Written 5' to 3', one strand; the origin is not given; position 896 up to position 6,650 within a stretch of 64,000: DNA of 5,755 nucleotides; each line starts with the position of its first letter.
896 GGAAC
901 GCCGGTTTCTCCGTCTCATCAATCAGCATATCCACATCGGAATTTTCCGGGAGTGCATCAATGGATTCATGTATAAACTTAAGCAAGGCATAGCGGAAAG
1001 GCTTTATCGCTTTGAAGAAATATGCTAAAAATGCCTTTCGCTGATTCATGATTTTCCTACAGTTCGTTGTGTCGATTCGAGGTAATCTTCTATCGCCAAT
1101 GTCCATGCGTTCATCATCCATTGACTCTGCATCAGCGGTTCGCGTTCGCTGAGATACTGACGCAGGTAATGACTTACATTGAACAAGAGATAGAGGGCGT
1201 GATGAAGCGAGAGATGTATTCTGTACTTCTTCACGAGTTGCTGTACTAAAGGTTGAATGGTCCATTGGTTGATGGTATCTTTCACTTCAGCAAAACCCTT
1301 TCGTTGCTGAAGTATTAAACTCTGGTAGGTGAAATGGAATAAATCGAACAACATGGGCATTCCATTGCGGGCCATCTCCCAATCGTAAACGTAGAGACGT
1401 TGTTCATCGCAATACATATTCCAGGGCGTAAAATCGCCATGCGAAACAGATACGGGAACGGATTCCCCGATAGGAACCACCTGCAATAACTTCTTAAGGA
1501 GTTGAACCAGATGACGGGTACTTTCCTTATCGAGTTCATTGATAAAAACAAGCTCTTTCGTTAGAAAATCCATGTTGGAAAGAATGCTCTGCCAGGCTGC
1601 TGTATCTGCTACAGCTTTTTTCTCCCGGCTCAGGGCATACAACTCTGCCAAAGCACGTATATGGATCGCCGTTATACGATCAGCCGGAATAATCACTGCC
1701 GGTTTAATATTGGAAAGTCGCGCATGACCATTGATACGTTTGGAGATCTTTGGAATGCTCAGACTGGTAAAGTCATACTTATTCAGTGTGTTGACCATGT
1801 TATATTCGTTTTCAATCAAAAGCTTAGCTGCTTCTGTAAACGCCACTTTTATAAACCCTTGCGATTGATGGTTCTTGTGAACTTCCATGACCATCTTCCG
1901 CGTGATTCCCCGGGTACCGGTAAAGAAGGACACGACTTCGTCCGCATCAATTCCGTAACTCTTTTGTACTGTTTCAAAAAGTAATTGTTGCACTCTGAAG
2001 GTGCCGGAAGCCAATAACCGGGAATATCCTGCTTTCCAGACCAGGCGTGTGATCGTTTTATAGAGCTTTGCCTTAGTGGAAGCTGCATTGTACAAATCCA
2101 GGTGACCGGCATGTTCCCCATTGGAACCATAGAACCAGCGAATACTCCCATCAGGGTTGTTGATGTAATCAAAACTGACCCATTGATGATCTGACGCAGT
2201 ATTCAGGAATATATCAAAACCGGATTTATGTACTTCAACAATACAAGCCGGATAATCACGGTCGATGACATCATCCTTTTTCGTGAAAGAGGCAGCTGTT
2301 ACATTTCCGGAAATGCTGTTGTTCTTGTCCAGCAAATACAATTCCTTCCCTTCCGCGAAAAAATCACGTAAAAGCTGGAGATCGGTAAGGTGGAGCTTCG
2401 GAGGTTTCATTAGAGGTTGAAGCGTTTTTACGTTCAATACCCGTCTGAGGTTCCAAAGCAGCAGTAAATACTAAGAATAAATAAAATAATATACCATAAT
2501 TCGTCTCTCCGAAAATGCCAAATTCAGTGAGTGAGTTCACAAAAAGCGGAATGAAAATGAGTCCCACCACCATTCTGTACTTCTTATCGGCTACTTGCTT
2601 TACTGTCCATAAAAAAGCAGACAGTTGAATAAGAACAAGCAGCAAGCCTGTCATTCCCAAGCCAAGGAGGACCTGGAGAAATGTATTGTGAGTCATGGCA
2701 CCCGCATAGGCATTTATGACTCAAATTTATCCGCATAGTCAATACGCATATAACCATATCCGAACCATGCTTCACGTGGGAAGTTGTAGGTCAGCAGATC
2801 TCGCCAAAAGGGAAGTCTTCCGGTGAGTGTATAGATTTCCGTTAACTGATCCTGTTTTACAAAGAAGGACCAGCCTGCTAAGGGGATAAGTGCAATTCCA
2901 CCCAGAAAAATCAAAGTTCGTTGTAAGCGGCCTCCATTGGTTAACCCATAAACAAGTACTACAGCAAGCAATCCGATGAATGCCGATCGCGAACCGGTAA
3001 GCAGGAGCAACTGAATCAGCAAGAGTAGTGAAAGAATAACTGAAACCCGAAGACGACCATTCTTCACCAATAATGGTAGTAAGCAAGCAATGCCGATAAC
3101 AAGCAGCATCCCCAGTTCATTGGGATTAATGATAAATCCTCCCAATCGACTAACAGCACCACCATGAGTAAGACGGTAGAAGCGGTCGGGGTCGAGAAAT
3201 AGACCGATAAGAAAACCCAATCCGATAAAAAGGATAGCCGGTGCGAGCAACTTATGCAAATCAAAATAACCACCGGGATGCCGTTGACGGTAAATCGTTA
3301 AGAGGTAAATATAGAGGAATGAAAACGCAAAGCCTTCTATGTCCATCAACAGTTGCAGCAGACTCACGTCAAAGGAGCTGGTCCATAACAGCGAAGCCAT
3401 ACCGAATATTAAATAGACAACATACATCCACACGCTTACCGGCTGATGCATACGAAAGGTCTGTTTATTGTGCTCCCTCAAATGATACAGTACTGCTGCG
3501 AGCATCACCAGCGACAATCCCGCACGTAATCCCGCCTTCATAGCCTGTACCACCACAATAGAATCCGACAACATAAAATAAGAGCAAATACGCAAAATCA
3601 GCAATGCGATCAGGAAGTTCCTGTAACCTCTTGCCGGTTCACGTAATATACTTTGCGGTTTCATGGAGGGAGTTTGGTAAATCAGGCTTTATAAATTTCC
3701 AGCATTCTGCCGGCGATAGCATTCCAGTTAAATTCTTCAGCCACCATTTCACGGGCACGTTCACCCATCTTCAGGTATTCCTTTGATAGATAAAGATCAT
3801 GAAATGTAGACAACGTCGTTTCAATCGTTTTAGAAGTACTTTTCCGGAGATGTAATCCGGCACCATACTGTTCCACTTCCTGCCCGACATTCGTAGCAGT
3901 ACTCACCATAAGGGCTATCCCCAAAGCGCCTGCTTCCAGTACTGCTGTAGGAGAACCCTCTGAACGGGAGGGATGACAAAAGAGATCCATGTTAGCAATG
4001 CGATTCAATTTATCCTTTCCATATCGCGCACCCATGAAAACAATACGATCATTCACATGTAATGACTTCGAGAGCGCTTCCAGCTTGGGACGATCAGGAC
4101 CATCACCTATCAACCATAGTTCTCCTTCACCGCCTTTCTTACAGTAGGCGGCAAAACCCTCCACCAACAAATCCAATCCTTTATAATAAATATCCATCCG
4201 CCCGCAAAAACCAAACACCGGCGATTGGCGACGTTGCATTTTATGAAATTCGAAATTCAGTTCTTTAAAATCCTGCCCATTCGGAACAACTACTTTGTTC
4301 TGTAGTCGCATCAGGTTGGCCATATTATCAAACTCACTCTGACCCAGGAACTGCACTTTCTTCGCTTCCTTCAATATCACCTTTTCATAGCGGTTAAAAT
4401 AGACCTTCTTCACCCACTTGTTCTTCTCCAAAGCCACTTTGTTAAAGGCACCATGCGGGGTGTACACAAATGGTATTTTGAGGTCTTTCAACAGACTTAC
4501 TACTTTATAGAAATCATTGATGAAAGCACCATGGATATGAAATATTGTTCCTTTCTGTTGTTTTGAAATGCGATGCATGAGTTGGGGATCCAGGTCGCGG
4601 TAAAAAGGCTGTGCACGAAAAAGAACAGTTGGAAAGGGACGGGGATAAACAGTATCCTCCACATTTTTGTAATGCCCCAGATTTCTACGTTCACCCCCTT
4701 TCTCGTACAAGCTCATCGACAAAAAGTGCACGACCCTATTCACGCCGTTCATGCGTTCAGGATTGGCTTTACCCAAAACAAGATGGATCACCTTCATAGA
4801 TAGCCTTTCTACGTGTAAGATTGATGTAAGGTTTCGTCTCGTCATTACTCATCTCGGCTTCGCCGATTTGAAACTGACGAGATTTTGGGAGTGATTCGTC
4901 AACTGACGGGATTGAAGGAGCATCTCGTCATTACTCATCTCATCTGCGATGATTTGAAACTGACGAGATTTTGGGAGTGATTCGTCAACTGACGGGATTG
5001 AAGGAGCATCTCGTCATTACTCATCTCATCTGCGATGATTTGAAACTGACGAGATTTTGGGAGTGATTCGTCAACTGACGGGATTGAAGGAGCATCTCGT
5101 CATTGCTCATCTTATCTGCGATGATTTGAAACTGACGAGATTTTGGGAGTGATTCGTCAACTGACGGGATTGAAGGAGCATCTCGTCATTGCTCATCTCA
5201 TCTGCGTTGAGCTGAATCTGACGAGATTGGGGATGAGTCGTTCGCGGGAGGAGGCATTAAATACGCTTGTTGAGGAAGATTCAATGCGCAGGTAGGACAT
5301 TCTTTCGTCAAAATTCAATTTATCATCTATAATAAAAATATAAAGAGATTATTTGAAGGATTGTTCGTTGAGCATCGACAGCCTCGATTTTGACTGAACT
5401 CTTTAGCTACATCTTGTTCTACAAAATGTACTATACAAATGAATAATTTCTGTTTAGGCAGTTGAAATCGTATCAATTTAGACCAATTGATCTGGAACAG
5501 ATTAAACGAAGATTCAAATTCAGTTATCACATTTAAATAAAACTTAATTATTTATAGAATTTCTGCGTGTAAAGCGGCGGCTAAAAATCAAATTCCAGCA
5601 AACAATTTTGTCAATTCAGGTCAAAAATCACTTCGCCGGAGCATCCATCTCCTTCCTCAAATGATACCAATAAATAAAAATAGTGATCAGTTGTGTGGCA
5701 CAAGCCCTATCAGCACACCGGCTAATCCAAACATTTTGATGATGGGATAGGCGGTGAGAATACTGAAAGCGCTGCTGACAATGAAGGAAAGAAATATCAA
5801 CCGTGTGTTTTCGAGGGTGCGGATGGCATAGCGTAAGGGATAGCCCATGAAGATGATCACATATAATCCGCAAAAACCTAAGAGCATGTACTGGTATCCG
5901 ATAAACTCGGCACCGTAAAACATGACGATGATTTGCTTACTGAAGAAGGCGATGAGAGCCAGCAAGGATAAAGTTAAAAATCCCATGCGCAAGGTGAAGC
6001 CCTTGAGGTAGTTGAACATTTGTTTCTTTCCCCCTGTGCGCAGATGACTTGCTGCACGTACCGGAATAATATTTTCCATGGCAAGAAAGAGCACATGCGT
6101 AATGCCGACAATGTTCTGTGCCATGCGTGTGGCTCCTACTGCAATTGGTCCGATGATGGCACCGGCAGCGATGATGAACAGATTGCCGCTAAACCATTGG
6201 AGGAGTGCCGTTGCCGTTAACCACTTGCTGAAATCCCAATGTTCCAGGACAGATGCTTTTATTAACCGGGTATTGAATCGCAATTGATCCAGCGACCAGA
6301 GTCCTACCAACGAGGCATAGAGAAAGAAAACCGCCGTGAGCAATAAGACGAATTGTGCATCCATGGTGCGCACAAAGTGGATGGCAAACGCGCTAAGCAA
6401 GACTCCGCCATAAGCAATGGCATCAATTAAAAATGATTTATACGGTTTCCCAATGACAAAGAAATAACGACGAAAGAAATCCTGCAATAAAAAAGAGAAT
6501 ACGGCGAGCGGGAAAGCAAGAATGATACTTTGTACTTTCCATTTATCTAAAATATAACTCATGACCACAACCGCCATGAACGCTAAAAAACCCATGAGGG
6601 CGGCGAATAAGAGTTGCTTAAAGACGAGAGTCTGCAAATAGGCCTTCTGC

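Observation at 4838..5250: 86-bp tandem nested-hairpin repeat inside the EPS operon, with compensatory base changes that preserve a stem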

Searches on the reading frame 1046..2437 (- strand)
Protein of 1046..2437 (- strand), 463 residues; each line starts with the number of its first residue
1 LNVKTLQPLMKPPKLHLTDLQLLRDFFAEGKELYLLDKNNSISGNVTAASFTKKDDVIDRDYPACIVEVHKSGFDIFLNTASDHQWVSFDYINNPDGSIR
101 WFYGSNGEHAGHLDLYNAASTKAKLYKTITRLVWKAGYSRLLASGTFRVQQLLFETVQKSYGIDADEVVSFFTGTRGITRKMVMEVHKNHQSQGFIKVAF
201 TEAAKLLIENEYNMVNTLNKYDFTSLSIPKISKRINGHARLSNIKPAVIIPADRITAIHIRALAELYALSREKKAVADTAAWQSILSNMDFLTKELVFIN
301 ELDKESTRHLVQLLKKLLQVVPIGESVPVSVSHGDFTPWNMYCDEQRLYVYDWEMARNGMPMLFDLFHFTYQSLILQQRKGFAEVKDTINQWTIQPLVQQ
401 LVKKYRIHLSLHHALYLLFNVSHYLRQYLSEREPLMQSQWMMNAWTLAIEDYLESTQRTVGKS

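Call 4: search_protein_families(library=pfam, proteins=[window:1046-2437:-])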
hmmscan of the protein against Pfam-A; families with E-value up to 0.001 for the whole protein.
window:1046-2437:- (463 aa): 2 families
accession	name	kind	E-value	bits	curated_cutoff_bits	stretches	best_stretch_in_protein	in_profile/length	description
PF01636.29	APH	-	2.6e-07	31.1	23.2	1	294-367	136-207/239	Phosphotransferase enzyme family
PF19974.5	TCAD9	-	9.5e-05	22.2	40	1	298-366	268-334/429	Ternary complex associated domain 9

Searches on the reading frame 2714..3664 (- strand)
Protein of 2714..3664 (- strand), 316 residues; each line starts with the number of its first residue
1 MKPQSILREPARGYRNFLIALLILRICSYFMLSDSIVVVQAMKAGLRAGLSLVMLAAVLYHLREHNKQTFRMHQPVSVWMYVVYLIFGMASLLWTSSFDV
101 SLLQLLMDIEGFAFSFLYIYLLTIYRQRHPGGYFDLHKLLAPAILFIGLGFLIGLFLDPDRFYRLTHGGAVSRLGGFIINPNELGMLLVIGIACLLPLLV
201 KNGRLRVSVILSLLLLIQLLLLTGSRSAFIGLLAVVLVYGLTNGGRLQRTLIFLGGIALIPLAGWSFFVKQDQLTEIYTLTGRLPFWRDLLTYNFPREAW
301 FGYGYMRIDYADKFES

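Call 4: search_protein_families(library=pfam, proteins=[window:2714-3664:-])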
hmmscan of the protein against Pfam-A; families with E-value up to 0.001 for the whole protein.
window:2714-3664:- (316 aa): 1 family
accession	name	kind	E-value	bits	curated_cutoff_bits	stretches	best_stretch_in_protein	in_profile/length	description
PF04932.20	Wzy_C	-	4.2e-05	23.8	31.7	1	212-306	2-106/149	O-Antigen ligase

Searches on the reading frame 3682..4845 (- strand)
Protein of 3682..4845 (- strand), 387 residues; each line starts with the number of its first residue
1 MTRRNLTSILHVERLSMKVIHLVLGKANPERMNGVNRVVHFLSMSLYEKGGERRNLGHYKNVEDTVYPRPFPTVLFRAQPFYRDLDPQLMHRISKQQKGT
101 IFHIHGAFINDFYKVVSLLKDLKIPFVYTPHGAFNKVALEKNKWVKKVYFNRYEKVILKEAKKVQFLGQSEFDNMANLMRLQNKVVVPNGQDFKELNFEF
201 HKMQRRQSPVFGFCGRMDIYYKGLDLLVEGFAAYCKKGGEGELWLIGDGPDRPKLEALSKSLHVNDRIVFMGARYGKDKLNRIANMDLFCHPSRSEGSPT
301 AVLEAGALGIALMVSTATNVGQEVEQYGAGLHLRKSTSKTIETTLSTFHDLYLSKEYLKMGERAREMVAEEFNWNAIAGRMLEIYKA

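Call 4: search_protein_families(library=pfam, proteins=[window:3682-4845:-])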
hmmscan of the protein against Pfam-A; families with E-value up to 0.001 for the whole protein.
window:3682-4845:- (387 aa): 5 families
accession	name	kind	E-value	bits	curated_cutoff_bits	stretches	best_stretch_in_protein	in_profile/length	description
PF13692.12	Glyco_trans_1_4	-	1.2e-21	77.9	27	1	209-331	2-122/142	Glycosyl transferases group 1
PF00534.26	Glycos_transf_1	-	1.9e-21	76.8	26.4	1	207-366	14-171/172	Glycosyl transferases group 1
PF13439.12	Glyco_transf_4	-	2.8e-10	40.9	28.5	1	33-192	2-167/170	Glycosyltransferase Family 4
PF20706.3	GT4-conflict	-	1.3e-05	24.9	26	1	155-327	141-323/385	Family 4 Glycosyltransferase in conflict systems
PF13579.12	Glyco_trans_4_4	-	0.00081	20.2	29.7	0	89-190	67-158/158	Glycosyl transferase 4-like domain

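Call 70: find_encoding_contigs(protein=window:3685-4797:-, flank=3000, max_places=10)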
Protein window:3685-4797:- (371 aa): no gene with exactly this product is on record in the collection.

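Call 71: find_encoding_contigs(protein=window:3685-4845:-, flank=3000, max_places=10)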
Protein window:3685-4845:- (387 aa): no gene with exactly this product is on record in the collection.

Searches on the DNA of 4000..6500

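Call 6: search_rna_families(source=window, start=4000, end=6500, threshold=evalue, max_evalue=1)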
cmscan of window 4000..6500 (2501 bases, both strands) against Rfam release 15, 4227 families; matches with E-value up to 1: 1.
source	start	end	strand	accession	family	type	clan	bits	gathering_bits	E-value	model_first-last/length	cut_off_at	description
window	6163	6216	+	RF01172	sn2343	Gene; snRNA; snoRNA; CD-box;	-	21.4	60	0.082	1-78/78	no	Small nucleolar RNA sn2343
